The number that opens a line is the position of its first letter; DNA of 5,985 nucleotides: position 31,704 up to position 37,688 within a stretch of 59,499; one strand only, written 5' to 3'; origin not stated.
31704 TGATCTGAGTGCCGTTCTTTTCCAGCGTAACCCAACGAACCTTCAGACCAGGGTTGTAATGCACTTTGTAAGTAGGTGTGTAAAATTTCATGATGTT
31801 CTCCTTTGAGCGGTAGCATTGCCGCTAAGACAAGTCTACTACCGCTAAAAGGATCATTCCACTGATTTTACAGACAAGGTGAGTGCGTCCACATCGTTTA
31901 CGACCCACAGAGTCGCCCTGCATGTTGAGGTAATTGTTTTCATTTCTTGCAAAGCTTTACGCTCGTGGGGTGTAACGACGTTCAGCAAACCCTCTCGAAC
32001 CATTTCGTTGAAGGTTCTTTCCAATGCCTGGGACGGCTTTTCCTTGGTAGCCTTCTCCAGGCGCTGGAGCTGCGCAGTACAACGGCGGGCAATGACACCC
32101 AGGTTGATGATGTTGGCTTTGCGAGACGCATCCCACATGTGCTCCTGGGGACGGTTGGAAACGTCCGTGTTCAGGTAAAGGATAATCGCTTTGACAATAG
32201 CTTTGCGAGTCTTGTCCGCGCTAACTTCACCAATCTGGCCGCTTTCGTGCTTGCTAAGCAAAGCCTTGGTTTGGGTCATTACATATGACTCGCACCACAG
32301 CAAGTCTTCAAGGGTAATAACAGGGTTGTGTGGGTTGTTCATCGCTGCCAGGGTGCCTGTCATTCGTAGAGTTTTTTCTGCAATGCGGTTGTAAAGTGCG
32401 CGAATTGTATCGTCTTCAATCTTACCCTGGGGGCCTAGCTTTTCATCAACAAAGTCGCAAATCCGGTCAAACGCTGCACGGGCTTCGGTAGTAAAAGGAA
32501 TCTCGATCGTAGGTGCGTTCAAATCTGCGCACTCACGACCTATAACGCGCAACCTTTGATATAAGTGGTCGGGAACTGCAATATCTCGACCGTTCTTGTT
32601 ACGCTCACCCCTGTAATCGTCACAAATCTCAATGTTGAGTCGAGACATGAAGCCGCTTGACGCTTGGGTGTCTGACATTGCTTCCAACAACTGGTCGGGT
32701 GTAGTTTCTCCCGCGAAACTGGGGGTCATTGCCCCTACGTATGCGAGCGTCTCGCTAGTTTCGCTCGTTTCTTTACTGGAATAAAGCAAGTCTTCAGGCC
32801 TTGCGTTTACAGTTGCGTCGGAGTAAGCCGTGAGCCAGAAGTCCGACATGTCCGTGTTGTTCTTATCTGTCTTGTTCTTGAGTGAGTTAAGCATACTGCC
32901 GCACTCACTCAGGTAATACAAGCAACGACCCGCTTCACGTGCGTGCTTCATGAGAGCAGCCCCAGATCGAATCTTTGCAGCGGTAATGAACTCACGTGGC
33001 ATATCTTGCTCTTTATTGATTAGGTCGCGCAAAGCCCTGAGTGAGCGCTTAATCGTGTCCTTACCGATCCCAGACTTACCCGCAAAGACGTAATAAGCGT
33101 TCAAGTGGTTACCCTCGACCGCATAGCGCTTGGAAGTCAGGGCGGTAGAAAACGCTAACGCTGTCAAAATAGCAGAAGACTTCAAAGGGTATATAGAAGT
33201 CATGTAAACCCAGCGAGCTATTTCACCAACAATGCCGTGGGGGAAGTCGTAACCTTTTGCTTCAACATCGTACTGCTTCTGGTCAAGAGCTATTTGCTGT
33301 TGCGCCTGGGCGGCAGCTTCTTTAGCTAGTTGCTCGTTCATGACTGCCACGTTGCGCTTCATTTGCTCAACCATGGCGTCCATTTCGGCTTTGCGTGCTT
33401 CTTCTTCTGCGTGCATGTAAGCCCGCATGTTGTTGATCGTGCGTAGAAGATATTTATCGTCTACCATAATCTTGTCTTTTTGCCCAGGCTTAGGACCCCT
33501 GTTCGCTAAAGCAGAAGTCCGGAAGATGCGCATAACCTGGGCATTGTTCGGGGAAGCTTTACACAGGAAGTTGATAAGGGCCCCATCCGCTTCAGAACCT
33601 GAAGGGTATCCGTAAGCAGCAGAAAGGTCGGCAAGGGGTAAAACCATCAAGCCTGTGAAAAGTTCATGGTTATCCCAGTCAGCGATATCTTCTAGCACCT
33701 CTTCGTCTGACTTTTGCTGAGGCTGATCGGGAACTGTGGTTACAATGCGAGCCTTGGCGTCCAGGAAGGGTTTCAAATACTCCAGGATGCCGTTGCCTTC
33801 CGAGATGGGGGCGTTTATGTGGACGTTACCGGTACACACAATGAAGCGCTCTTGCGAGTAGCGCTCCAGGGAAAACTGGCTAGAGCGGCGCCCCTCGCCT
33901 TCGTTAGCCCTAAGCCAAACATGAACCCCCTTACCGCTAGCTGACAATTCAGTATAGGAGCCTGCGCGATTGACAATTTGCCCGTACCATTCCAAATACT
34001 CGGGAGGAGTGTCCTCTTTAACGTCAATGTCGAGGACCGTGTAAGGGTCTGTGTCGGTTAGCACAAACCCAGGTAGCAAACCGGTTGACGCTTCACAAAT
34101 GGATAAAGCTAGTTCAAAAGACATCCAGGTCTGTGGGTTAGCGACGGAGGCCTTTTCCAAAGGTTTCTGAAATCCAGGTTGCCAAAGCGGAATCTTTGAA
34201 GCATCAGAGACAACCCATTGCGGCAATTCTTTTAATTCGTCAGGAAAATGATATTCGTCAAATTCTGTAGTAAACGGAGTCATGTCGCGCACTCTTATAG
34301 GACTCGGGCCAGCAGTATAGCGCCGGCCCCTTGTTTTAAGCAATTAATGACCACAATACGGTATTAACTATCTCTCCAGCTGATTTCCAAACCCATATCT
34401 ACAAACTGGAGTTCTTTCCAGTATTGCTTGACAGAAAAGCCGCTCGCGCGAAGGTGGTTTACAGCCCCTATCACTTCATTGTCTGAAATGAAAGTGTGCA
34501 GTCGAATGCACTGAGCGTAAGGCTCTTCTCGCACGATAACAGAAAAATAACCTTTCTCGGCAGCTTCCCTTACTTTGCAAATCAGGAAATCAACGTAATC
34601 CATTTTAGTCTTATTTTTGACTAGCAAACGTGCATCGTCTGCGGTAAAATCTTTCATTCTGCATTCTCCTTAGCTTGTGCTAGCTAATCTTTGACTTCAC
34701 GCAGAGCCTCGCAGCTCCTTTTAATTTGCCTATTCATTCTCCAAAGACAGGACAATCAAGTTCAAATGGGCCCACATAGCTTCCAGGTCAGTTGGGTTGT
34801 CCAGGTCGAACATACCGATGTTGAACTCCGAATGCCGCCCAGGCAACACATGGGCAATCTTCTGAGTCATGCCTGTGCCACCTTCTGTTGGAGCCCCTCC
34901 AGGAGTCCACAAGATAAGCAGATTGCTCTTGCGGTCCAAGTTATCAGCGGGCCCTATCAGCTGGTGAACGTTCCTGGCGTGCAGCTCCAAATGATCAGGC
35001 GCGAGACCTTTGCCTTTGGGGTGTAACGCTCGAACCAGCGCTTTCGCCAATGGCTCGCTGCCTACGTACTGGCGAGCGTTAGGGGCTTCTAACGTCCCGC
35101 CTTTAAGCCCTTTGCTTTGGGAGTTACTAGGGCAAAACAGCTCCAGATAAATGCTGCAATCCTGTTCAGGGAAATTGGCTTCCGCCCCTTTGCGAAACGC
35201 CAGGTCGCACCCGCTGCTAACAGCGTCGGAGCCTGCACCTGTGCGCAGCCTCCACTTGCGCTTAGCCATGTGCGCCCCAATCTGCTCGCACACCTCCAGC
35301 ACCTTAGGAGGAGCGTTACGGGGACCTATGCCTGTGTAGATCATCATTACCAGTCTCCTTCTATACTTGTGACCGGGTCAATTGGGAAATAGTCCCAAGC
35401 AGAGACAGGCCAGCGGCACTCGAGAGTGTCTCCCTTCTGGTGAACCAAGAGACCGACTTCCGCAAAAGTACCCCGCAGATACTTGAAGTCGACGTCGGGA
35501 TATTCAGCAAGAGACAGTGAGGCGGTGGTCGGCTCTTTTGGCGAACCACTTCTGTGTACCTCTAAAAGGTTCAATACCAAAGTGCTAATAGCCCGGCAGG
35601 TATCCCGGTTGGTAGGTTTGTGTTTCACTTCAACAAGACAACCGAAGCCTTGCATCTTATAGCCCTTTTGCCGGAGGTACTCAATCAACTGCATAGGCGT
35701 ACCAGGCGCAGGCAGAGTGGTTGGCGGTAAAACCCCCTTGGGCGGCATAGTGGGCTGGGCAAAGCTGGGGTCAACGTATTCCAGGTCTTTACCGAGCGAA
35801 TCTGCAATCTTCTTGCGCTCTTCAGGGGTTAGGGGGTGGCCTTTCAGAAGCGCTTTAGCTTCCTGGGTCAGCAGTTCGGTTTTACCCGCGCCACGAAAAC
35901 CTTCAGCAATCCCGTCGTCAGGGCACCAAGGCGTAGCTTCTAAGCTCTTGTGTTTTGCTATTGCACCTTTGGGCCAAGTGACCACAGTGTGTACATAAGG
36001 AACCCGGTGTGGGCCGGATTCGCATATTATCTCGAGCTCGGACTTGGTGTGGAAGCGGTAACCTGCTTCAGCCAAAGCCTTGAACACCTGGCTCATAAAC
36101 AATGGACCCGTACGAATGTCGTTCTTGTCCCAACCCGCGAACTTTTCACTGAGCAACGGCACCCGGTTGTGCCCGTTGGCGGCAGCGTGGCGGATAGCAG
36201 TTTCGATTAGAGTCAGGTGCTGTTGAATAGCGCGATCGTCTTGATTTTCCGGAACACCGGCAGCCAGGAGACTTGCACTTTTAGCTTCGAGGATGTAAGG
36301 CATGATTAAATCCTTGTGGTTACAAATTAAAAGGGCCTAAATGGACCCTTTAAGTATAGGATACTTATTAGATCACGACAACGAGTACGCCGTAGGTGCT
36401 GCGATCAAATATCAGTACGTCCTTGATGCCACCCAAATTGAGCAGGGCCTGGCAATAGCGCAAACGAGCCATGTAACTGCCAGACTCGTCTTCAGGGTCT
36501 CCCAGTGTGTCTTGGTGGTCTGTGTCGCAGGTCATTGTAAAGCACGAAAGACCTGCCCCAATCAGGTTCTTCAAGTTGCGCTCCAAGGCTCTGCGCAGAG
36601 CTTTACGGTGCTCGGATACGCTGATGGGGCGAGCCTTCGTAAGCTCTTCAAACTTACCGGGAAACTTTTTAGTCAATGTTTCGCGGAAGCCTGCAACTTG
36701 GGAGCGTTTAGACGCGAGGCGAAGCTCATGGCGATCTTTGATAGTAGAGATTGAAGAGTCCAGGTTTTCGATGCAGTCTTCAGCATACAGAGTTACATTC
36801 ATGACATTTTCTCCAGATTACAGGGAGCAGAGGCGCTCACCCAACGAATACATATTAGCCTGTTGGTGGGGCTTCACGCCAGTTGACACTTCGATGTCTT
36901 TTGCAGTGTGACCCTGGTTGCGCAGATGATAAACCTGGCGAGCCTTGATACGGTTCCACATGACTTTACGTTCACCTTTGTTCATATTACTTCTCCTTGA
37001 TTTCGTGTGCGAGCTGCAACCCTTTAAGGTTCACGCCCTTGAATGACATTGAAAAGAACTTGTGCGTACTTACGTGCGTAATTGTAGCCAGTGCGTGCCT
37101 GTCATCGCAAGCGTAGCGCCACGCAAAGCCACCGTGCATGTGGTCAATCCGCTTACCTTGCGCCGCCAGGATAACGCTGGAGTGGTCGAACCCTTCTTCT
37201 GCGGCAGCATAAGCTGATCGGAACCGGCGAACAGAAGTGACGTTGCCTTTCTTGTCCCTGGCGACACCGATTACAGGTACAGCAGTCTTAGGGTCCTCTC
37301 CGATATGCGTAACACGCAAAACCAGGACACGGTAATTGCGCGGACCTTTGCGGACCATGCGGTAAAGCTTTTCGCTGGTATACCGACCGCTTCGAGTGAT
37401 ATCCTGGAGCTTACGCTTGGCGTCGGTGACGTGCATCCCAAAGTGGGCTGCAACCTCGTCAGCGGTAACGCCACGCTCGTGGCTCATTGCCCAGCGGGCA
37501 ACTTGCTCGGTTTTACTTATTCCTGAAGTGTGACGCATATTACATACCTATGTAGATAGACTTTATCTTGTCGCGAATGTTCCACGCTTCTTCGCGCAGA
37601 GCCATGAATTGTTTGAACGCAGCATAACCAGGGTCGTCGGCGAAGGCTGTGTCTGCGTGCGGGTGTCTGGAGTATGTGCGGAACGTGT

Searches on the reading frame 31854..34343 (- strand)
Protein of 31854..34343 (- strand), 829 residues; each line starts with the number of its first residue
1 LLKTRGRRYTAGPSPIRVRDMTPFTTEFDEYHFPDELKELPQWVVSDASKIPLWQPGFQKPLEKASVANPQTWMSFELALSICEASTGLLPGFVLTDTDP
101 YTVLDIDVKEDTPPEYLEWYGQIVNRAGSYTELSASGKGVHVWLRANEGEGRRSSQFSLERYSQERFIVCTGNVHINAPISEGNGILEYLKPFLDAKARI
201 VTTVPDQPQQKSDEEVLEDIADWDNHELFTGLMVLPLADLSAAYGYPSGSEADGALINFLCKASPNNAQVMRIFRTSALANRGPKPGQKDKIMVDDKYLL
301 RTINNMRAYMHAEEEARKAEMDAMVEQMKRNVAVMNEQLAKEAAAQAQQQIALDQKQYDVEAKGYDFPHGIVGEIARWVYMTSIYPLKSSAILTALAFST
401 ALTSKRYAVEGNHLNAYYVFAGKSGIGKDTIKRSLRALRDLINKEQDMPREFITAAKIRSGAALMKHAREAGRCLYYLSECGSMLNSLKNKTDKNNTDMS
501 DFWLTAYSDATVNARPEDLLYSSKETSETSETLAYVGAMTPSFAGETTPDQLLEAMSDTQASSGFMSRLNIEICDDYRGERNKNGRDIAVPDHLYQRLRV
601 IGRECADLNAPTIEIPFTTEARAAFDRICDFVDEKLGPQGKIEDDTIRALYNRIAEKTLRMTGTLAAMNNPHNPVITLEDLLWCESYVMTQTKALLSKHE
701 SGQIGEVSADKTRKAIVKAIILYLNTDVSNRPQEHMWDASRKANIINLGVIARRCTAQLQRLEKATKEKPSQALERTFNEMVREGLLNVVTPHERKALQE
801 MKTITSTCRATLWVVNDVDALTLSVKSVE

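Call 12: search_protein_families(library=phrogs, proteins=[window:31854-34343:-], max_evalue=0.001)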
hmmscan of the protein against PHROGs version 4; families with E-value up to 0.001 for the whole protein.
window:31854-34343:- (829 aa): 6 families
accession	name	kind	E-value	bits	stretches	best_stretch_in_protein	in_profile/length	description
phrog_3022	-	DNA, RNA and nucleotide metabolism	1.6e-135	454.5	1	32-795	8-775/788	DNA primase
phrog_1829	-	DNA, RNA and nucleotide metabolism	4.4e-34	118.7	1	32-308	5-291/772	DNA primase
phrog_13901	-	DNA, RNA and nucleotide metabolism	3.7e-30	106.3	1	33-340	11-328/341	DNA primase/helicase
phrog_8643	-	DNA, RNA and nucleotide metabolism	3e-22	80.3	1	32-179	36-175/179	DNA polymerase/primase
phrog_10514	-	DNA, RNA and nucleotide metabolism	2.1e-09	37.2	1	401-691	373-663/750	DNA primase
phrog_15962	-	DNA, RNA and nucleotide metabolism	5.5e-06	25.9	1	103-175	116-188/835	DNA primase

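Call 76: search_protein_families(library=pfam, proteins=[window:31854-34343:-], max_evalue=0.01)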
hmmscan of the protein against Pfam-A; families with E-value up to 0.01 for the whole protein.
window:31854-34343:- (829 aa): 1 family
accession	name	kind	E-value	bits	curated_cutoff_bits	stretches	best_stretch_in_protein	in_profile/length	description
PF13148.11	DUF3987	-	2.4e-13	50.5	27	1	435-690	106-331/364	Protein of unknown function (DUF3987)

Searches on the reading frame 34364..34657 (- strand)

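Call 76: search_protein_families(library=pfam, proteins=[window:34364-34657:-], max_evalue=0.01)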
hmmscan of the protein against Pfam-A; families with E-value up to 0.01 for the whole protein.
window:34364-34657:- (97 aa): 0 families

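Call 79: search_protein_families(library=phrogs, proteins=[window:34364-34657:-], max_evalue=0.01)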
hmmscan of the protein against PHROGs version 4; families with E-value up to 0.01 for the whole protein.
window:34364-34657:- (97 aa): 1 family
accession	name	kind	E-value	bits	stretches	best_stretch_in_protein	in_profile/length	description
phrog_5321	-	unknown function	6e-12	46.9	1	4-94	2-92/92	-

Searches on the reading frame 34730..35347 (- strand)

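Call 12: search_protein_families(library=phrogs, proteins=[window:34730-35347:-], max_evalue=0.001)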
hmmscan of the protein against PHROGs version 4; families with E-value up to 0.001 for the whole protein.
window:34730-35347:- (205 aa): 1 family
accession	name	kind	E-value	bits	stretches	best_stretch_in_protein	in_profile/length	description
phrog_768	-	DNA, RNA and nucleotide metabolism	7e-24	85.4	1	1-195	3-179/191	DprA-like DNA recombination-mediator protein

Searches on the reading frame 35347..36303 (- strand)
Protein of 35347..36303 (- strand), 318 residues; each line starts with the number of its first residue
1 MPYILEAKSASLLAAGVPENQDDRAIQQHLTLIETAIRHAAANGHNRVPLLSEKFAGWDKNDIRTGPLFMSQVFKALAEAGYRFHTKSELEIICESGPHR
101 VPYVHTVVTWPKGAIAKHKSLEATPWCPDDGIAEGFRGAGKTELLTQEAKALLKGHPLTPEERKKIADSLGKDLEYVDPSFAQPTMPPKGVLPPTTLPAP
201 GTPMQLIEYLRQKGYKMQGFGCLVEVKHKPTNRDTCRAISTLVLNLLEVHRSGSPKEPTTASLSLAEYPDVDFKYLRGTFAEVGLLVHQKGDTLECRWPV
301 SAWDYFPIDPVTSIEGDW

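Call 12: search_protein_families(library=phrogs, proteins=[window:35347-36303:-], max_evalue=0.001)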
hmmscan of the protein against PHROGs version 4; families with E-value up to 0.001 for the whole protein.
window:35347-36303:- (318 aa): 1 family
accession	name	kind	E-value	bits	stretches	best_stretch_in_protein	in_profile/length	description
phrog_5321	-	unknown function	9.7e-07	30.2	1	20-88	10-78/92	-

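Call 76: search_protein_families(library=pfam, proteins=[window:35347-36303:-], max_evalue=0.01)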
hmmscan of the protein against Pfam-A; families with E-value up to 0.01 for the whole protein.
window:35347-36303:- (318 aa): 0 families

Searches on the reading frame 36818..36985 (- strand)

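Call 10: search_protein_families(library=phrogs, proteins=[window:36818-36985:-], max_evalue=0.01)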
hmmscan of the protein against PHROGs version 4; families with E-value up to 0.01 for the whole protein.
window:36818-36985:- (55 aa): 1 family
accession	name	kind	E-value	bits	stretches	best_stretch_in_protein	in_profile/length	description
phrog_11457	-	unknown function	8.5e-08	33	1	12-55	11-54/60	-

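Call 11: search_protein_families(library=pfam, proteins=[window:36818-36985:-], max_evalue=0.01)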
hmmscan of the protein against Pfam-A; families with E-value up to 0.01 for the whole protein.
window:36818-36985:- (55 aa): 1 family
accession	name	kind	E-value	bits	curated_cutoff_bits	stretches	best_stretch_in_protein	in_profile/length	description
PF18579.7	Raf1_HTH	-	0.001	19.1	27.3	1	15-45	20-50/61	Rubisco accumulation factor 1 helix turn helix domain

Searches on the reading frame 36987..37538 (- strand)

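Call 10: search_protein_families(library=phrogs, proteins=[window:36987-37538:-], max_evalue=0.01)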
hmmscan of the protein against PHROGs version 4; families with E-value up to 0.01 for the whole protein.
window:36987-37538:- (183 aa): 2 families
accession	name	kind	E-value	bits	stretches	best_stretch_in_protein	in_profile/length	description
phrog_3855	-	DNA, RNA and nucleotide metabolism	2e-05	26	0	103-147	18-61/115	HTH DNA binding protein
phrog_20162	-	DNA, RNA and nucleotide metabolism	0.0027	19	1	88-144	32-83/88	HNH endonuclease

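Call 11: search_protein_families(library=pfam, proteins=[window:36987-37538:-], max_evalue=0.01)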
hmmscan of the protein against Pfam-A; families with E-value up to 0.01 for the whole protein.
window:36987-37538:- (183 aa): 1 family
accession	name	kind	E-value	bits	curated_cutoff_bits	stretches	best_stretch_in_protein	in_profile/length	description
PF16365.12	EutK_C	-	6.2e-08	33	27.5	1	19-52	10-43/52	Ethanolamine utilization protein EutK C-terminus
